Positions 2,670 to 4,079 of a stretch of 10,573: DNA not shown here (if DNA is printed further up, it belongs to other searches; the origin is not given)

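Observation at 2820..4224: HigB-like toxin with a HigA-HTH::ImmA/IrrE metallopeptidase fusion: candidate protease-gated toxin-antitoxin or abortive-infection switch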

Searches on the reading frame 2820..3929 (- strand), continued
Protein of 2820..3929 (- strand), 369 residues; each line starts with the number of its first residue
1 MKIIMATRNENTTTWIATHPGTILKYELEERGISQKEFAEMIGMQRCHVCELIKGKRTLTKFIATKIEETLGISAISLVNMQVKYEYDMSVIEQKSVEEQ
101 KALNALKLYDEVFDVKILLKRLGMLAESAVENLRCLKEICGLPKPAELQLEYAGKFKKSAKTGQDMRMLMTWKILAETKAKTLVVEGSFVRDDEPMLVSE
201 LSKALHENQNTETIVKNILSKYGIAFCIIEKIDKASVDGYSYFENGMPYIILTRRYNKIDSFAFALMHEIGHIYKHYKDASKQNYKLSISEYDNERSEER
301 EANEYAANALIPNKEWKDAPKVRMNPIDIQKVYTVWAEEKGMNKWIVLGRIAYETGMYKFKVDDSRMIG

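Call 47: fold_search(model_id=the predicted structure, library=pdb)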
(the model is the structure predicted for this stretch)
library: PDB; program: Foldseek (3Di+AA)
matches with E <= 10: 490; with E <= 0.001: 18
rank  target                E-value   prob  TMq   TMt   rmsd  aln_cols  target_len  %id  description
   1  4mct_C                1.7e-04  1.00  0.20  0.73   3.2        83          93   29  P. vulgaris HIGBA structure, crystal form 1 (released 2013-12-11)
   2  4mct_A                1.8e-04  1.00  0.20  0.74   3.1        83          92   29  P. vulgaris HIGBA structure, crystal form 1 (released 2013-12-11)
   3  2ict                  2.7e-04  1.00  0.20  0.72   2.9        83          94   25  Crystal structure of the bacterial antitoxin HigA from Escherichia coli at pH 8.5. Northeast Structural Genomics TARGET  (released 2006-09-26)
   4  3cec                  2.8e-04  1.00  0.23  0.86   1.5        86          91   28  Crystal structure of a putative antidote protein of plasmid maintenance system (npun_f2943) from nostoc punctiforme pcc  (released 2008-03-11)
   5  6cf1_A                3.9e-04  1.00  0.19  0.75   1.0        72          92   30  Proteus vulgaris HigA antitoxin structure (released 2019-02-27)
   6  9chl_A                3.9e-04  1.00  0.20  0.67   3.2        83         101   29  P. vulgaris tetrameric HigBA- operator 2 DNA (released 2025-07-02)
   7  9chl_C                4.1e-04  1.00  0.20  0.66   3.2        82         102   29  P. vulgaris tetrameric HigBA- operator 2 DNA (released 2025-07-02)
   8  6chv_C                4.5e-04  1.00  0.20  0.78   2.2        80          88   30  Proteus vulgaris HigA antitoxin bound to DNA (released 2019-02-27)
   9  9chn_A                5.0e-04  1.00  0.20  0.74   1.4        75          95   29  P. vulgaris trimeric HigBA- operator 2 DNA (released 2025-07-02)
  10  6cf1_B                5.8e-04  1.00  0.19  0.70   2.2        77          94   31  Proteus vulgaris HigA antitoxin structure (released 2019-02-27)
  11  6chv_A                6.1e-04  1.00  0.20  0.77   2.3        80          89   30  Proteus vulgaris HigA antitoxin bound to DNA (released 2019-02-27)
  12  9chn_C                6.5e-04  1.00  0.20  0.82   0.7        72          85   30  P. vulgaris trimeric HigBA- operator 2 DNA (released 2025-07-02)
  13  2icp                  6.5e-04  1.00  0.19  0.76   2.1        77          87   27  Crystal structure of the bacterial antitoxin HigA from Escherichia coli at pH 4.0. Northeast Structural Genomics Consort (released 2006-09-26)
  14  3trb_A                7.2e-04  1.00  0.22  0.81   2.8        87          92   23  Structure of an addiction module antidote protein of a HigA (higA) family from Coxiella burnetii (released 2011-09-28)
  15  7csy_B                7.9e-04  1.00  0.22  0.77   3.3        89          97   25  Pseudomonas aeruginosa antitoxin HigA with higBA promoter (released 2021-01-13)
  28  7t5t                  2.2e-03  1.00  0.25  0.32   7.2       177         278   14  Structure of Thauera sp. K11 CapP (released 2022-09-14)
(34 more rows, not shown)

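Call 53: search_dna_similar(query=window:2820-3917:-, collection=plasmids, mode=protein, max_rows=25)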
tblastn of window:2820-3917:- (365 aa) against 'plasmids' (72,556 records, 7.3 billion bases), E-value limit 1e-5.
Records with a match: 43; places in all: 43; records where one place covers at least 80% of the query: 8.
Best place of each record, by identity: <60% 43.
By first word of the organism name: Rhodococcus 4; Rhizobium 4; Tenacibaculum 2; Spirosoma 2; Paraburkholderia 2; Sinorhizobium 2; Mycobacteroides 2; Acaryochloris 2; Arthrobacter 2; Mesorhizobium 1; and 20 more.
By predicted mobility (MOB-suite, as given by PLSDB): non-mobilizable 22; mobilizable 11; conjugative 10.
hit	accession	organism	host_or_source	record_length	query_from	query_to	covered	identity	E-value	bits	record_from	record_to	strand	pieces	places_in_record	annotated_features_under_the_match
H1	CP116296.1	Tenacibaculum finnmarkense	Atlantic salmon (Salmo salar ...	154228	7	363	98%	32.5%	2e-41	162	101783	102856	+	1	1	HigA family addiction module antitoxin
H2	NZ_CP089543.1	Spirosoma oryzicola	Single cell,Surface layer of rice grains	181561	13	365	97%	30.7%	2e-34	142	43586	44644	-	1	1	HigA family addiction module antitoxin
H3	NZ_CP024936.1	Paraburkholderia graminis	soil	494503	16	356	93%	27.2%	9e-18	92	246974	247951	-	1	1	ImmA/IrrE family metallo-endopeptidase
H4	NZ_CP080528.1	Mesorhizobium sp. AR07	Oxytropis sp.,Cell culture,root nodule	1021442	1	350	96%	25.4%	4e-11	72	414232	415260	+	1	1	record has no annotation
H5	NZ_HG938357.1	Neorhizobium galegae bv. officinalis bv. officinalis str. ...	Galega officinalis root nodule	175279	16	365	96%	25.2%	5e-9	66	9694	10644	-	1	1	ImmA/IrrE family metallo-endopeptidase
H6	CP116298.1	Tenacibaculum finnmarkense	Atlantic salmon (Salmo salar ...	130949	7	272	73%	32.8%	6e-36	145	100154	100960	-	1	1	HigA family addiction module antitoxin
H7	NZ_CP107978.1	Streptomyces coelicoflavus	-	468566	16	353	93%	25.4%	1e-14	83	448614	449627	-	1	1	ImmA/IrrE family metallo-endopeptidase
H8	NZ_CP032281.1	Acinetobacter sp. WCHA55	Culture,Sewage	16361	16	356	93%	24.9%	6e-8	62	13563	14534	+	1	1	ImmA/IrrE family metallo-endopeptidase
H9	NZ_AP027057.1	Limnohabitans sp. TEGF004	water,lake surface water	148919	16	356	93%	24.3%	7e-12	74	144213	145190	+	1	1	transcriptional regulator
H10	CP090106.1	Sinorhizobium meliloti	Medicago,Cell culture,Plant nodule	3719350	1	272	75%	27.0%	6e-12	75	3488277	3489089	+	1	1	HigA family addiction module antitoxin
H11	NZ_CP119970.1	Gloeocapsopsis dulcis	Dried cell culture,Desert, underside of ...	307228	4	274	74%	27.0%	8e-14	80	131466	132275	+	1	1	HigA family addiction module antitoxin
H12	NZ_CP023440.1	Thauera sp. K11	cell culture,sludge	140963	16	271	70%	27.9%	2e-16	88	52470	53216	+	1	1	HigA family addiction module antitoxin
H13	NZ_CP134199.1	Paraburkholderia sp. FT54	single cell,Rhizosphere soil of Tomato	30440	16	271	70%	27.9%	2e-11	73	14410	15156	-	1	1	HigA family addiction module antitoxin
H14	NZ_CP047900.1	Pseudarthrobacter psychrotolerans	Single cell,Antarctic soil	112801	9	274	73%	26.3%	1e-19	98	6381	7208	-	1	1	ImmA/IrrE family metallo-endopeptidase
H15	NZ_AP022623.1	Mycobacteroides abscessus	-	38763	17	275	71%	26.9%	3e-15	85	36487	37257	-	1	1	ImmA/IrrE family metallo-endopeptidase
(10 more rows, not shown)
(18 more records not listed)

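Call 54: get_annotated_region(hit=H1, flank=2500)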
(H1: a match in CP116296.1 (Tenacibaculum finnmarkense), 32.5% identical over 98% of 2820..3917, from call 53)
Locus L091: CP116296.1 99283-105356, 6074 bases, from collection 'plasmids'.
description: Tenacibaculum finnmarkense strain LI C6 FM3-F plasmid unnamed, complete sequence
organism: Tenacibaculum finnmarkense (NCBI taxid 2781243)
taxonomy: Bacteria; Bacteroidota; Flavobacteriia; Flavobacteriales; Flavobacteriaceae; Tenacibaculum; Tenacibaculum finnmarkense
host: -; source: Atlantic salmon (Salmo salar L.),Bacterial Culture; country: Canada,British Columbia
typing (MOB-suite, as given by PLSDB): non-mobilizable
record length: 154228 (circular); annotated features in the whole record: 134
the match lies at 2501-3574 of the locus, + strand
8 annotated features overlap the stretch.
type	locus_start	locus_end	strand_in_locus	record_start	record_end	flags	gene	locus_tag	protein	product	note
CDS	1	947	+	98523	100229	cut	tssD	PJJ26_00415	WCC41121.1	type VI secretion system tube protein TssD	-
CDS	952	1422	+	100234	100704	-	-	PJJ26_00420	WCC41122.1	hypothetical protein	-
CDS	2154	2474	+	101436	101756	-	-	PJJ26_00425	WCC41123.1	type II toxin-antitoxin system RelE/ParE family toxin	-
CDS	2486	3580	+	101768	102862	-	-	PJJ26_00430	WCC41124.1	HigA family addiction module antitoxin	-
CDS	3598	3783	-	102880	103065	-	-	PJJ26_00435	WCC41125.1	hypothetical protein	-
CDS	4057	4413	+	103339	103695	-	-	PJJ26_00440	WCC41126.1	type II toxin-antitoxin system MqsR family toxin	-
CDS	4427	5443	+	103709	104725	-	-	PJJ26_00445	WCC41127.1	DUF4065 domain-containing protein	-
CDS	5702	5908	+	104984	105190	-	-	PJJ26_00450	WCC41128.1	helix-turn-helix transcriptional regulator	-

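Call 55: get_annotated_region(hit=H8, flank=2500)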
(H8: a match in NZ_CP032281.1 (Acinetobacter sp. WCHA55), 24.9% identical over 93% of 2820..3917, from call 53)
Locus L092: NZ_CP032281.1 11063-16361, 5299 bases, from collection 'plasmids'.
description: Acinetobacter sp. WCHA55 plasmid p2_010055, complete sequence
organism: Acinetobacter sp. WCHA55 (NCBI taxid 2004646)
taxonomy: Bacteria; Pseudomonadota; Gammaproteobacteria; Moraxellales; Moraxellaceae; Acinetobacter; Acinetobacter sp. WCHA55
host: -; source: Culture,Sewage; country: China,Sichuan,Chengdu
typing (MOB-suite, as given by PLSDB): non-mobilizable; replicon rep_cluster_1233
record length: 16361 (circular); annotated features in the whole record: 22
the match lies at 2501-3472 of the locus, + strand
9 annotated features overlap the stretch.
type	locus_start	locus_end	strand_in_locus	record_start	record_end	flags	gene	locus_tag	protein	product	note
CDS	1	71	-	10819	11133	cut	-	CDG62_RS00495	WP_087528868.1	hypothetical protein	-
CDS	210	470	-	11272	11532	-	-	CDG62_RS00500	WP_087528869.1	hypothetical protein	-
CDS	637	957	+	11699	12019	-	-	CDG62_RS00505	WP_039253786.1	type II toxin-antitoxin system RelE/ParE family toxin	-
CDS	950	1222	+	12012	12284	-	nadS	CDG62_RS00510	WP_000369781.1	NadS family protein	-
CDS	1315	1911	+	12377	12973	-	-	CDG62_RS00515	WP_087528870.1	hypothetical protein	-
CDS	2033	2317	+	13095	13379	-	-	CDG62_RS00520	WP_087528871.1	type II toxin-antitoxin system HigB family toxin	-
CDS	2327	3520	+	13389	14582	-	-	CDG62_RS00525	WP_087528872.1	ImmA/IrrE family metallo-endopeptidase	-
CDS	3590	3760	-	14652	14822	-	-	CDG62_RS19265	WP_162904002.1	hypothetical protein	-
CDS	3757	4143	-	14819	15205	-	-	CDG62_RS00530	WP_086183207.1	hypothetical protein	-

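Call 56: get_annotated_region(hit=H3, flank=2500)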
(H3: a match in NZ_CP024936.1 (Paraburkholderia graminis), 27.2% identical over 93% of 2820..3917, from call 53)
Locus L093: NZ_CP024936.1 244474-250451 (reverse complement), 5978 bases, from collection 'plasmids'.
description: Paraburkholderia graminis strain PHS1 plasmid pPHS1_P, complete sequence
organism: Paraburkholderia graminis (NCBI taxid 60548)
taxonomy: Bacteria; Pseudomonadota; Betaproteobacteria; Burkholderiales; Burkholderiaceae; Paraburkholderia; Paraburkholderia graminis
host: -; source: soil; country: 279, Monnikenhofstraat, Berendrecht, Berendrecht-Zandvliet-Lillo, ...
typing (MOB-suite, as given by PLSDB): conjugative; relaxase MOBP; mating-pair formation MPF_F
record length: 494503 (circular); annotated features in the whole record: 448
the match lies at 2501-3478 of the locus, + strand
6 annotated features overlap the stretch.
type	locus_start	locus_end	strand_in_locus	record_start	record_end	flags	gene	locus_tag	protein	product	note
CDS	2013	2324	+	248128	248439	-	-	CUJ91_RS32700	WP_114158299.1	type II toxin-antitoxin system HigB family toxin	GO:0090304 - nucleic acid metabolic process [Evidence IEA]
CDS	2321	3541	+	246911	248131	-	-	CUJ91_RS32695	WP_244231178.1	ImmA/IrrE family metallo-endopeptidase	-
CDS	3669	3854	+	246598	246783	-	-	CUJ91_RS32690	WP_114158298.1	hypothetical protein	-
CDS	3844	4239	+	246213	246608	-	-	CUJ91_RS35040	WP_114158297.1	DUF6527 family protein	-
CDS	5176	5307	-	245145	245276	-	-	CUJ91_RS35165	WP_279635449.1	hypothetical protein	-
CDS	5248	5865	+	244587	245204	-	-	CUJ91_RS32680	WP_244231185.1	hypothetical protein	-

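Call 60: search_protein_families(library=pfam, proteins=[L091:2154-2474:+, L092:2033-2317:+, L093:2013-2324:+, L091:2486-3580:+, L092:2327-3520:+], max_evalue=0.01)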
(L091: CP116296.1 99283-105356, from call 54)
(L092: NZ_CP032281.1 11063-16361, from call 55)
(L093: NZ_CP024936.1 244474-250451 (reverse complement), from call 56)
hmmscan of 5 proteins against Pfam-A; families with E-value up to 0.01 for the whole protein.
L091:2154-2474:+ (106 aa): 1 family
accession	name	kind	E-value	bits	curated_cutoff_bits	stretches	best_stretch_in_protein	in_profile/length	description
PF05015.19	HigB-like_toxin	-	4.8e-09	37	27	1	4-81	2-76/91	RelE-like toxin of type II toxin-antitoxin system HigB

L092:2033-2317:+ (94 aa): 1 family
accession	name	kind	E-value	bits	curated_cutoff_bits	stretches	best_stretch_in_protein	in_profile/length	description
PF09907.15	HigB_toxin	-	3.6e-30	104.5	27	1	19-91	1-73/74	HigB_toxin, RelE-like toxic component of a toxin-antitoxin system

L093:2013-2324:+ (103 aa): 1 family
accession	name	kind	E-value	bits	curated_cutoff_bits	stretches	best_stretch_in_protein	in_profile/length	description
PF09907.15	HigB_toxin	-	7.3e-08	33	27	1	20-81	2-65/74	HigB_toxin, RelE-like toxic component of a toxin-antitoxin system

L091:2486-3580:+ (364 aa): 2 families
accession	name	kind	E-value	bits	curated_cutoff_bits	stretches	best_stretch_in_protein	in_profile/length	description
PF06114.19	Peptidase_M78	-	1.5e-11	44.6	22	1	225-340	8-116/123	IrrE N-terminal-like domain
PF01381.28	HTH_3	-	1.8e-09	37.9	23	1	26-74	5-55/55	Helix-turn-helix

L092:2327-3520:+ (397 aa): 2 families
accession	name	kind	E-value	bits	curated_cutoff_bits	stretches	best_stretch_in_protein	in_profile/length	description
PF06114.19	Peptidase_M78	-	8.3e-14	51.9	22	1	252-373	3-122/123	IrrE N-terminal-like domain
PF01381.28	HTH_3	-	0.0032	17.9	23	1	65-116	3-55/55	Helix-turn-helix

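Call 73: search_protein_families(library=padloc, proteins=[L091:2154-2474:+, L092:2033-2317:+, L093:2013-2324:+, L091:2486-3580:+, L092:2327-3520:+, L093:2321-3541:+, L091:4427-5443:+], max_evalue=0.001)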
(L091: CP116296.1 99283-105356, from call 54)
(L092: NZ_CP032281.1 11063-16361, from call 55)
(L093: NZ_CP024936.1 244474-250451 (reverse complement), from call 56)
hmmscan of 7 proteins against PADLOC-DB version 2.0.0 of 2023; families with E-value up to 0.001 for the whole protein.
L091:2154-2474:+ (106 aa): 0 families

L092:2033-2317:+ (94 aa): 4 families
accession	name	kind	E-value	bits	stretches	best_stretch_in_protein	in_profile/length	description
PDLC03981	PD-Lambda-2_A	-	6.8e-49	162.4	1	1-94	1-94/94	-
PDLC03979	PD-Lambda-2_A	-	9.7e-34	114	1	1-91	1-91/97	-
PDLC03978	PD-Lambda-2_A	-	2.1e-15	54.8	1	1-81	1-81/87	-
PDLC03980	PD-Lambda-2_A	-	1e-08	33.8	1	1-80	3-82/92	-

L093:2013-2324:+ (103 aa): 4 families
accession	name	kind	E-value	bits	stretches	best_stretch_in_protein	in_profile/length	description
PDLC03981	PD-Lambda-2_A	-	1.4e-19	68.4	1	1-81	1-83/94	-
PDLC03978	PD-Lambda-2_A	-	4.6e-12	44.1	1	1-81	1-83/87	-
PDLC03979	PD-Lambda-2_A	-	9.7e-12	43.5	1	1-79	1-81/97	-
PDLC03980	PD-Lambda-2_A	-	5.6e-05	21.7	1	1-79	3-83/92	-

L091:2486-3580:+ (364 aa): 14 families
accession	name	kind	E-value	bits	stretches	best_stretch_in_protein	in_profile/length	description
PDLC03982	PD-Lambda-2_B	-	7.9e-50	168.3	1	27-359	71-386/402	-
PDLC03947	RmrA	-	2.2e-14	51.1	1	180-315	129-260/383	-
PDLC03952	RmrA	-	3.7e-14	50.4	1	183-316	144-273/395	-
PDLC03953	RmrA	-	7.8e-14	49.7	1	187-340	125-274/373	-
PDLC03946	RmrA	-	8.4e-14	49.1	1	184-333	116-251/357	-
PDLC03948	RmrA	-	2e-13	48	1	184-312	131-255/397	-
PDLC03949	RmrA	-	9.9e-12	42.4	1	206-356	137-274/363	-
PDLC03954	RmrA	-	1.5e-11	41.9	1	163-311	112-255/380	-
PDLC04141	capP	-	1.8e-09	35.5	1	216-320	27-125/242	capP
PDLC03951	RmrA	-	1.2e-08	32.3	1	144-316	91-256/400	-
PDLC03955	RmrA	-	2.5e-06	25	1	188-315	143-258/371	-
PDLC02926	HTH_VI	-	4.5e-06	24.8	1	27-97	13-81/92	-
PDLC03956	RmrA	-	5.7e-05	20.3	1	186-314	131-254/399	-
PDLC04775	PDC-M69A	-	0.00013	20.5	1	19-81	12-73/113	-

L092:2327-3520:+ (397 aa): 12 families
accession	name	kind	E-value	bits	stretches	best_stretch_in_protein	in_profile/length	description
PDLC03982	PD-Lambda-2_B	-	8.8e-150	497.4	1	1-391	1-392/402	-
PDLC03954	RmrA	-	5.7e-09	33.4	1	248-345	164-257/380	-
PDLC04141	capP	-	6.9e-09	33.5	1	244-349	26-122/242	capP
PDLC03947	RmrA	-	1.1e-08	32.3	1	240-346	155-258/383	-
PDLC03950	RmrA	-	5.7e-08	30.1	1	265-359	169-258/369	-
PDLC03945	RmrA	-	5.7e-07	27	1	247-347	163-258/394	-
PDLC03948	RmrA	-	6.2e-07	26.6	1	247-346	161-257/397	-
PDLC03944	RmrA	-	4.8e-06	23.9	1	278-347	184-250/384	-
PDLC02926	HTH_VI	-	1.6e-05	23.1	1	69-123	12-67/92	-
PDLC04776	PDC-M69B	-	1.7e-05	22.6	1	270-347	59-136/272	-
PDLC03952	RmrA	-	2.3e-05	21.4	1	259-347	186-271/395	-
PDLC03946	RmrA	-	0.00089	16.1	0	274-346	172-235/357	-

L093:2321-3541:+ (406 aa): 3 families
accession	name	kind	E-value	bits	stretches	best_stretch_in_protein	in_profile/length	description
PDLC03982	PD-Lambda-2_B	-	9.9e-142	470.9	1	4-403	3-398/402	-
PDLC02926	HTH_VI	-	0.00069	17.8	0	85-136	27-78/92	-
PDLC03947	RmrA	-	0.00078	16.4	0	247-347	165-259/383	-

L091:4427-5443:+ (338 aa): 0 families

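Call 75: find_related_loci(query=A2, collection=viral_contigs, flank=3000)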
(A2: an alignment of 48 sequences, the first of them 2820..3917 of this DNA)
Query A2 (365 aa) in viral_contigs; peptide patterns used: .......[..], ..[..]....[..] (x = any residue, [..] = any of these).
14 stretches matched a pattern; 3 encode a relative of the query (tblastn E <= 1e-3); 3 distinct loci.
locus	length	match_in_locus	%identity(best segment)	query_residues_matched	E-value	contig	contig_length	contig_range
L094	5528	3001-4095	63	1-365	1e-157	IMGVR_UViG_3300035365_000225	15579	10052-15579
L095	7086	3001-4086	48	1-365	3e-108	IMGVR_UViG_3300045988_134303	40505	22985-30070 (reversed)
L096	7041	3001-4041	47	13-356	3e-102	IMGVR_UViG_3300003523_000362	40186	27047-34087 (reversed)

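Call 76: find_related_loci(query=A2, collection=metagenome_contigs, flank=2000)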
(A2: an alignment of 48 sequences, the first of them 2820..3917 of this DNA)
Query A2 (365 aa) in metagenome_contigs; peptide patterns used: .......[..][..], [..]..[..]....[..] (x = any residue, [..] = any of these).
116 stretches matched a pattern; 88 encode a relative of the query (tblastn E <= 1e-3); the best 80 are kept; 80 distinct loci.
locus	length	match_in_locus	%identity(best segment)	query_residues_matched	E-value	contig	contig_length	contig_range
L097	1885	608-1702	96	1-365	0e+0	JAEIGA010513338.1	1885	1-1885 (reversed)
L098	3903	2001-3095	68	1-365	5e-180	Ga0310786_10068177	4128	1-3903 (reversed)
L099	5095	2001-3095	66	1-365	5e-166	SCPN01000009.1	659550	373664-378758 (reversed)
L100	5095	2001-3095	66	1-365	5e-166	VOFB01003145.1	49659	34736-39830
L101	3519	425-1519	66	1-365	4e-169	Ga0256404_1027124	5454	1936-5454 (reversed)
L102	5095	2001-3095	65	1-365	6e-165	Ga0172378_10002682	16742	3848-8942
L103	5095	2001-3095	65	1-365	8e-164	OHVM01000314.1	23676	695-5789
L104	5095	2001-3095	65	1-365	6e-162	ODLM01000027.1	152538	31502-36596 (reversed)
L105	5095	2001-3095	64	1-365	2e-160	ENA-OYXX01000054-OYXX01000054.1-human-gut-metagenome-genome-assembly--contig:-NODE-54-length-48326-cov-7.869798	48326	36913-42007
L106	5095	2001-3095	62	1-365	3e-160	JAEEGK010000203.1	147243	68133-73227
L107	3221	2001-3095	61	1-365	2e-163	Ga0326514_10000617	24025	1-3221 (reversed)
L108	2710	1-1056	66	14-365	1e-168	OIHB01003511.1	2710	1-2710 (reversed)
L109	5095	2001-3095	63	1-365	2e-156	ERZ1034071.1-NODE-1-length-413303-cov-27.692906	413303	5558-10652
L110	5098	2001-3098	62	1-365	6e-157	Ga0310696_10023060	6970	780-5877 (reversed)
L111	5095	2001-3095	63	1-365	1e-156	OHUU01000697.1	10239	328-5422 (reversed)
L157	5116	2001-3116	41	1-364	1e-92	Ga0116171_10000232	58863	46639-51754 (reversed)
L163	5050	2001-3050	41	16-365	6e-86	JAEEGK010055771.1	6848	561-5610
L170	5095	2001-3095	38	9-365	1e-73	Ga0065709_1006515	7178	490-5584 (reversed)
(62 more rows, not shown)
